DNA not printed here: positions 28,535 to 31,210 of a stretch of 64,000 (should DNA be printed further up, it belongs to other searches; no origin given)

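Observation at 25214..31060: B12-binding radical SAM enzyme paired with two large GT-C-like membrane proteins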

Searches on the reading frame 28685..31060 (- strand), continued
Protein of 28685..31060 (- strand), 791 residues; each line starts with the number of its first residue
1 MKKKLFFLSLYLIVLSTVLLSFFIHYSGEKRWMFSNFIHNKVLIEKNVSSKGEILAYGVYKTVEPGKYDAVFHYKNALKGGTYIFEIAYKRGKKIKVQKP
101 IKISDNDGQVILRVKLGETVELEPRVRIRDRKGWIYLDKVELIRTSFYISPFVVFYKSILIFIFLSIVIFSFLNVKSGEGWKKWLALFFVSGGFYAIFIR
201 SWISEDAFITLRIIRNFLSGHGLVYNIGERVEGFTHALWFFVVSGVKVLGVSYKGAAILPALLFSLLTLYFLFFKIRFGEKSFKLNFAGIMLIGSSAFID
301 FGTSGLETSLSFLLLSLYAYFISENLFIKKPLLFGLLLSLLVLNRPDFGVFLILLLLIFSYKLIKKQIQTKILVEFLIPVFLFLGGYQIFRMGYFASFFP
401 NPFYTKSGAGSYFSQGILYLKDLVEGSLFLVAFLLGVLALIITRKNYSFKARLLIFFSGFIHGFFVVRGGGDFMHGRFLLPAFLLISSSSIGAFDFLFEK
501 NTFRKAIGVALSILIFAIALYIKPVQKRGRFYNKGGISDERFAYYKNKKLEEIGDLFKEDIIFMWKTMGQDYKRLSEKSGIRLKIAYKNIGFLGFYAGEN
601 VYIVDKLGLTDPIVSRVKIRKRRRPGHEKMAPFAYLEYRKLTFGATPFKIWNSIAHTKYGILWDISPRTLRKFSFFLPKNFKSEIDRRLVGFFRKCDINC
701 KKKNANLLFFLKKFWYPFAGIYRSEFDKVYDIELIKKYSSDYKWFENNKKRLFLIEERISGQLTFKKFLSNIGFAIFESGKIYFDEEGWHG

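Call 25: find_encoding_contigs(protein=P0207, flank=10000, max_places=1)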
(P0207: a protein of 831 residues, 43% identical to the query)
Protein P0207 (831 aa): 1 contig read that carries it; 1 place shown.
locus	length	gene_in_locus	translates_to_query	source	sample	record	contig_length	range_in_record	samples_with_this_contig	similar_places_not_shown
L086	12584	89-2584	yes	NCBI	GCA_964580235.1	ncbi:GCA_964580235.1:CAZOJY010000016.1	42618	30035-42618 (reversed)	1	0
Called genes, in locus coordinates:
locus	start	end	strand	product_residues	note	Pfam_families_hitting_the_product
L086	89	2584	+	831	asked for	PF26371:AftB_C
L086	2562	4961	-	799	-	-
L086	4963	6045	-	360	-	PF04015:DUF362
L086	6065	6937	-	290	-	PF01040:UbiA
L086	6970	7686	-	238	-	PF00106:adh_short, PF08659:KR, PF13561:adh_short_C2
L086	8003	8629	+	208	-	PF00111:Fer2 (weak), PF01799:Fer2_2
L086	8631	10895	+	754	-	PF01315:Ald_Xan_dh_C, PF02738:MoCoBD_1, PF20256:MoCoBD_2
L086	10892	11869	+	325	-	PF00941:FAD_binding_5, PF03450:CO_deh_flav_C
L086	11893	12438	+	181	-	PF03266:NTPase_1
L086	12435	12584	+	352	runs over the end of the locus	PF02625:XdhC_CoxI, PF13478:XdhC_C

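Call 35: find_related_loci(query=A3, collection=metagenome_contigs, flank=10000)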
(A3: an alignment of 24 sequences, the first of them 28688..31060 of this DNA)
Query A3 (791 aa) in metagenome_contigs; peptide patterns used: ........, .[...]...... (x = any residue, [..] = any of these).
120 stretches matched a pattern; 77 encode a relative of the query (tblastn E <= 1e-3); 76 distinct loci.
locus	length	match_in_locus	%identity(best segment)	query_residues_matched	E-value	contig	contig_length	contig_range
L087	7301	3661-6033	79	1-791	0e+0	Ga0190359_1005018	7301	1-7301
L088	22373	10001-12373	47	1-776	0e+0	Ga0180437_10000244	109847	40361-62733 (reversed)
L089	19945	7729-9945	46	42-776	0e+0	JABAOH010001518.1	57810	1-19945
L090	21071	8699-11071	44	1-776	0e+0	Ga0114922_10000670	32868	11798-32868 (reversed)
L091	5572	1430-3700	44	35-784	0e+0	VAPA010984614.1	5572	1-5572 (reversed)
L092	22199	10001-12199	48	43-776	0e+0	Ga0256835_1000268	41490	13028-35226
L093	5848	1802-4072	45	35-784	0e+0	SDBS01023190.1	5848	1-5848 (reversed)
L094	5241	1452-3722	44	35-784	0e+0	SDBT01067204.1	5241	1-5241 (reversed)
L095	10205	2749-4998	46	41-786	0e+0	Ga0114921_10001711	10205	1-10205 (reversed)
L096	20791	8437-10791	45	2-776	0e+0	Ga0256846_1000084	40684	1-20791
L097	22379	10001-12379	45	1-778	0e+0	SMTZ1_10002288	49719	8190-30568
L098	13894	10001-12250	45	34-776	0e+0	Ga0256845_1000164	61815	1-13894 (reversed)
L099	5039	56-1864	51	176-776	0e+0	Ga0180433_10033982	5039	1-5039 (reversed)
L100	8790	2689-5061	44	1-776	0e+0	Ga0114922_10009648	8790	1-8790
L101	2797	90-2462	45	1-776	0e+0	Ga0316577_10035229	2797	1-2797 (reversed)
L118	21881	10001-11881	33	185-776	2e-81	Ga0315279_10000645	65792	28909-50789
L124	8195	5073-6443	35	187-632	9e-51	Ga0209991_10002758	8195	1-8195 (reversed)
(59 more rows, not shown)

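Call 47: search_protein_families(library=ncbifam, proteins=[L086:6065-6937:-, L086:6970-7686:-, L086:4963-6045:-], max_evalue=0.00001)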
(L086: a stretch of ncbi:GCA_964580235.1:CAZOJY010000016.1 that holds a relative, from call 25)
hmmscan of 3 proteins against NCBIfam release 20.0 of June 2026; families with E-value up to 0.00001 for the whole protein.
L086:6065-6937:- (290 aa): 11 families
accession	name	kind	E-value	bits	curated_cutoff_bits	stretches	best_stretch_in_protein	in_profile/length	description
NF008977.0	PRK12324.1-2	equivalog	2.7e-92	309.3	234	1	3-289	2-288/297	decaprenyl-phosphate phosphoribosyltransferase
NF008978.0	PRK12324.1-4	equivalog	7.8e-68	228.8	207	1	6-289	35-320/322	decaprenyl-phosphate phosphoribosyltransferase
NF006088.0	PRK08238.1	equivalog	8.7e-61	206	351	1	5-283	194-475/482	UbiA family prenyltransferase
NF008976.0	PRK12324.1-1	equivalog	2.2e-47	161.9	474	1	5-284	20-299/306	decaprenyl-phosphate phosphoribosyltransferase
NF009523.0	PRK12884.1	equivalog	3.5e-16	59.2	269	1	20-175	22-170/279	prenyltransferase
NF009522.0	PRK12883.1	equivalog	5.9e-10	39.1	353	1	40-176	39-174/279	geranylgeranylglycerol-phosphate geranylgeranyltransferase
TIGR01473.1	cyoE_ctaB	equivalog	1.2e-09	38.4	210.3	1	28-168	26-167/281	heme o synthase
NF009521.0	PRK12882.1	equivalog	6e-08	32.3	296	1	40-140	41-139/280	geranylgeranylglycerol-phosphate geranylgeranyltransferase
NF005742.0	PRK07566.1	equivalog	6.4e-07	28.8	313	1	13-158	38-188/315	chlorophyll synthase ChlG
NF035940.1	prenyl_rel_EboC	equivalog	1.5e-06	27.9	250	1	48-158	49-157/292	UbiA-like protein EboC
TIGR01475.1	ubiA_other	subfamily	1.5e-06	27.9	180.8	1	20-169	20-166/282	UbiA-like polyprenyltransferase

L086:6970-7686:- (238 aa): 207 families (the best 25 are shown)
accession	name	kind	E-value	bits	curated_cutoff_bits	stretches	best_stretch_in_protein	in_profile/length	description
NF012208.0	SDR_dihy_bifunc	exception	1.1e-73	247.7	325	1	6-238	1-233/233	bifunctional dihydropteridine reductase/dihydrofolate reductase TmpR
NF009466.0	PRK12826.1-2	subfamily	8.5e-55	185.9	222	1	2-236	2-244/248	3-oxoacyl-ACP reductase FabG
TIGR01830.1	3oxo_ACP_reduc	equivalog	4.3e-54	183.8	297.75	1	6-235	1-237/239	3-oxoacyl-[acyl-carrier-protein] reductase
NF009093.0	PRK12429.1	subfamily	1e-51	175.7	258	1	1-189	3-188/259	3-hydroxybutyrate dehydrogenase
NF004791.0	PRK06138.1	equivalog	1.1e-50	172.3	312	2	2-192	4-190/252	SDR family oxidoreductase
NF004197.0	PRK05653.1-1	equivalog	2.3e-50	171.6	332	1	2-236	6-246/249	3-oxoacyl-ACP reductase FabG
TIGR01963.1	PHB_DH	subfamily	1.5e-49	168.6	307.05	2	4-189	2-184/255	3-hydroxybutyrate dehydrogenase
NF004200.0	PRK05653.1-5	equivalog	2.2e-49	168.2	273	1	4-235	3-240/242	3-oxoacyl-ACP reductase FabG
NF004198.0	PRK05653.1-3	equivalog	2.2e-49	168.2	296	1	2-237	6-247/248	3-oxoacyl-ACP reductase FabG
NF005559.1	PRK07231.1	subfamily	1.3e-48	165.7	215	1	2-236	3-247/249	glucose 1-dehydrogenase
NF009468.0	PRK12826.1-4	equivalog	4.1e-48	164.3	318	1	2-235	6-246/256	SDR family oxidoreductase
TIGR01829.1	AcAcCoA_reduct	subfamily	2.9e-46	158.1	302.1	1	4-236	1-240/242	acetoacetyl-CoA reductase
NF006493.1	PRK08936.1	subfamily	9.4e-45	152.9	420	1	2-235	6-249/261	glucose-1-dehydrogenase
NF006393.0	PRK08642.1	equivalog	5e-44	150.7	292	1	2-235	5-250/254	3-oxoacyl-ACP reductase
NF053542.1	FlxB_rubin_SDR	equivalog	2.2e-43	148.7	340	1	4-235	1-238/239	flexirubin biosynthesis SDR family reductase FlxB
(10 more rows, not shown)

L086:4963-6045:- (360 aa): 1 family
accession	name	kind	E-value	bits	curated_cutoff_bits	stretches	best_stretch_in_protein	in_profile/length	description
NF052623.1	Npun_F2552_fam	equivalog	3e-11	43.3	500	1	91-274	90-266/314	Npun_F2552 family protein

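Call 52: predict_structure(alignment_id=A3)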
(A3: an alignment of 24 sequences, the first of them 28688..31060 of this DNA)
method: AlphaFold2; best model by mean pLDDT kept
length: 791 residues; sequences in the alignment: 24
mean_pLDDT: 82.5   pTM: 0.83
mean pLDDT of the five models: 82.5, 81.2, 78.3, 77.7, 73.8
residues with pLDDT >= 90: 373; 70-90: 264; 50-70: 111; < 50: 43
segments of 3 or more residues with pLDDT < 50: 39-52, 225-233, 402-411, 532-534, 789-791
pLDDT, mean of each block of 10 residues (from residue 1): 82 93 81 70 35 55 89 75 84 79 81 88 82 75 87 89 94 87 94 90 72 75 49 68 91 87 96 88 87 86 82 97 94 97 88 94 94 96 91 77 40 72 83 95 90 96 80 63 95 91 93 93 68 50 56 63 67 92 81 70 76 76 58 91 92 93 95 95 96 92 94 95 94 94 92 86 88 88 68 35
secondary structure, 60 per line:
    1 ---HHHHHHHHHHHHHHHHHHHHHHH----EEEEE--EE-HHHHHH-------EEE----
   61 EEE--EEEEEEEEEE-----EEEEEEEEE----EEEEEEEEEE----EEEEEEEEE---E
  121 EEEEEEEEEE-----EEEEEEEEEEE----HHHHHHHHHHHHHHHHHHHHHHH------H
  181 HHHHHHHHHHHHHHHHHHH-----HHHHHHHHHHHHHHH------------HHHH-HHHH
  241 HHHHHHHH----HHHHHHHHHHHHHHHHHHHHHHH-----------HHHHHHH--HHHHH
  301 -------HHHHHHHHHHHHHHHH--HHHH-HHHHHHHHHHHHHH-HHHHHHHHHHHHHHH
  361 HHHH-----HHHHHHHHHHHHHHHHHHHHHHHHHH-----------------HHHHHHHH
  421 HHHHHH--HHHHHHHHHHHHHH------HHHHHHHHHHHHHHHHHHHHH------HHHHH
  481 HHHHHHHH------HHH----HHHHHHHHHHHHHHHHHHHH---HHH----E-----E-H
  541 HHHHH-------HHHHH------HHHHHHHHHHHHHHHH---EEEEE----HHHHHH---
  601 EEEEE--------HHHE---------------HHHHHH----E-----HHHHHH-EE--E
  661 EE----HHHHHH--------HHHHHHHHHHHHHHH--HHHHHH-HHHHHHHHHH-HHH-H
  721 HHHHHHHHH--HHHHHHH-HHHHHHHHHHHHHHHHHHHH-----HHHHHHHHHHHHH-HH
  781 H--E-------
elements in order (helices of 4 or more, strands of 3 or more residues): H4-26 E31-35 H41-46 E54-56 E61-63 E66-75 E81-89 E94-103 E108-116 E120-130 E136-146 H151-173 H180-199 H205-219 H232-235 H237-248 H253-275 H287-293 H296-300 H308-323 H326-329 H331-344 H346-364 H370-395 H413-426 H429-442 H449-469 H476-488 H502-521 H540-545 H553-557 H564-579 E583-587 H592-597 E601-605 H633-638 H649-654 E660-662 H667-672 H681-695 H698-703 H705-714 H720-729 H732-738 H740-759 H765-777

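Call 86: search_protein_families(library=pfam, proteins=[L118:5358-6179:+, L118:6152-7120:+, L118:9085-9960:+, L118:12335-13492:+, L118:13503-15293:+, L118:15302-15934:+, L118:15939-16745:+, L118:16742-18514:+, L118:18517-20094:+, L118:20119-21342:+], max_evalue=0.0001)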
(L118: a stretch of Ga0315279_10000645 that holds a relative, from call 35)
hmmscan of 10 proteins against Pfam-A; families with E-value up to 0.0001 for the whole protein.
L118:5358-6179:+ (273 aa): 2 families
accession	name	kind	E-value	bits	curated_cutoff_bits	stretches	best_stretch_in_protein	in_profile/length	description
PF04321.23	RmlD_sub_bind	-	3e-11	43.4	27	1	26-153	33-152/287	RmlD substrate binding domain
PF01370.27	Epimerase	-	4e-09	36.7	20.9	1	40-150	60-168/240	NAD dependent epimerase/dehydratase family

L118:6152-7120:+ (322 aa): 8 families
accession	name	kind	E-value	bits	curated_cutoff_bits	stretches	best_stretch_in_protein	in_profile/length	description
PF16363.11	GDP_Man_Dehyd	-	8.8e-73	246.1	27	1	9-305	1-331/332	GDP-mannose 4,6 dehydratase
PF01370.27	Epimerase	-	6e-68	229.3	20.9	1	8-242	1-240/240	NAD dependent epimerase/dehydratase family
PF04321.23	RmlD_sub_bind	-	1.1e-20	74.4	27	1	7-262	2-233/287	RmlD substrate binding domain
PF02719.21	Polysacc_synt_2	-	1.3e-19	71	20.2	1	8-279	1-270/293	Polysaccharide biosynthesis protein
PF01073.25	3Beta_HSD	-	1.4e-18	67.3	22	1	9-228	1-227/280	3-beta hydroxysteroid dehydrogenase/isomerase family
PF07993.18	NAD_binding_4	-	1.4e-12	47.8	20.1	1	10-178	1-205/258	Male sterility protein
PF13460.12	NAD_binding_10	-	3.1e-06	27.6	27.2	1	12-163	1-133/184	NAD(P)H-binding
PF00106.31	adh_short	-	5.2e-05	23.3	26.6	0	7-72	2-69/195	short chain dehydrogenase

L118:9085-9960:+ (291 aa): 2 families
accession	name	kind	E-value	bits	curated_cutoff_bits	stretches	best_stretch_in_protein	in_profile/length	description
PF00535.33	Glycos_transf_2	-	3.4e-21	76.3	23.3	1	15-137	1-129/168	Glycosyl transferase family 2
PF10111.15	Glyco_tranf_2_2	-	6.2e-09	36.2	27.3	0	15-103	1-97/276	Glycosyltransferase like family 2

L118:12335-13492:+ (385 aa): 5 families
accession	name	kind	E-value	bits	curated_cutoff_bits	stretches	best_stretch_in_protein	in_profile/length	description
PF00534.26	Glycos_transf_1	-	3.4e-12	46.7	26.4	1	192-356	8-169/172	Glycosyl transferases group 1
PF13692.12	Glyco_trans_1_4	-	1.6e-09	38.6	27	1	201-345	3-142/142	Glycosyl transferases group 1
PF13439.12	Glyco_transf_4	-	5.3e-08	33.5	28.5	1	73-183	52-164/170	Glycosyltransferase Family 4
PF13579.12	Glyco_trans_4_4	-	3.6e-07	31.1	29.7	1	81-183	59-157/158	Glycosyl transferase 4-like domain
PF13524.12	Glyco_trans_1_2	-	1.2e-06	29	25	1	227-357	12-126/144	Glycosyl transferase-like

L118:13503-15293:+ (596 aa): 4 families
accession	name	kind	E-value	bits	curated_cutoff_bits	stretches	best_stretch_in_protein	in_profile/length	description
PF00733.27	Asn_synthase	-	9.6e-76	256.2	21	1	241-583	1-354/354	Asparagine synthase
PF13537.11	GATase_7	-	1.1e-44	151.8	25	1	46-165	1-122/123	Glutamine amidotransferase domain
PF13522.11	GATase_6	-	6.3e-43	146.3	27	1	31-160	1-130/130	Glutamine amidotransferase domain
PF24167.1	DUF7411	-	1.2e-05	25.4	28.7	1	260-329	3-70/194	Family of unknown function (DUF7411)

L118:15302-15934:+ (210 aa): 2 families
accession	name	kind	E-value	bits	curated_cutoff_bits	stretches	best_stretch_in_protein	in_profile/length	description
PF08241.18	Methyltransf_11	-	5.9e-08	33.7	21.2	1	41-89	50-94/95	Methyltransferase domain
PF13649.12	Methyltransf_25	-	9.8e-06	26.6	27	1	47-86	58-97/97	Methyltransferase domain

L118:15939-16745:+ (268 aa): 6 families
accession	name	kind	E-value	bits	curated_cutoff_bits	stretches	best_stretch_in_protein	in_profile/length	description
PF08241.18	Methyltransf_11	-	7.9e-18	65.3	21.2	1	62-156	1-93/95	Methyltransferase domain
PF13847.12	Methyltransf_31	-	1.3e-15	57.8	27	1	60-155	6-106/145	Methyltransferase domain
PF13649.12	Methyltransf_25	-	1.4e-14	55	27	1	62-154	2-97/97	Methyltransferase domain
PF08242.18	Methyltransf_12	-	1.6e-08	35.6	30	1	62-155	1-97/98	Methyltransferase domain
PF01209.24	Ubie_methyltran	-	4.8e-07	29.8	20.1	1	71-156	65-149/233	ubiE/COQ5 methyltransferase family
PF13489.12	Methyltransf_23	-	4.9e-07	30.1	27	1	52-226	17-163/164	Methyltransferase domain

L118:16742-18514:+ (590 aa): 0 families

L118:18517-20094:+ (525 aa): 2 families
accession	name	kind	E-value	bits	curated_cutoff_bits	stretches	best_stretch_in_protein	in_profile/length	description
PF04055.27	Radical_SAM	-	1.3e-23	84.4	29.5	1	216-371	2-160/166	Radical SAM superfamily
PF02310.24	B12-binding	-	1.4e-11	44.7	32.1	1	28-143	18-120/121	B12 binding domain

L118:20119-21342:+ (407 aa): 2 families
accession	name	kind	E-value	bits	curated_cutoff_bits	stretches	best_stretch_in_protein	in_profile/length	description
PF13692.12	Glyco_trans_1_4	-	2.4e-12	47.8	27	1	220-370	2-142/142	Glycosyl transferases group 1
PF00534.26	Glycos_transf_1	-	1.2e-11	44.9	26.4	1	212-289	8-85/172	Glycosyl transferases group 1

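Call 90: find_encoding_contigs(protein=P0121, flank=10000, max_places=2)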
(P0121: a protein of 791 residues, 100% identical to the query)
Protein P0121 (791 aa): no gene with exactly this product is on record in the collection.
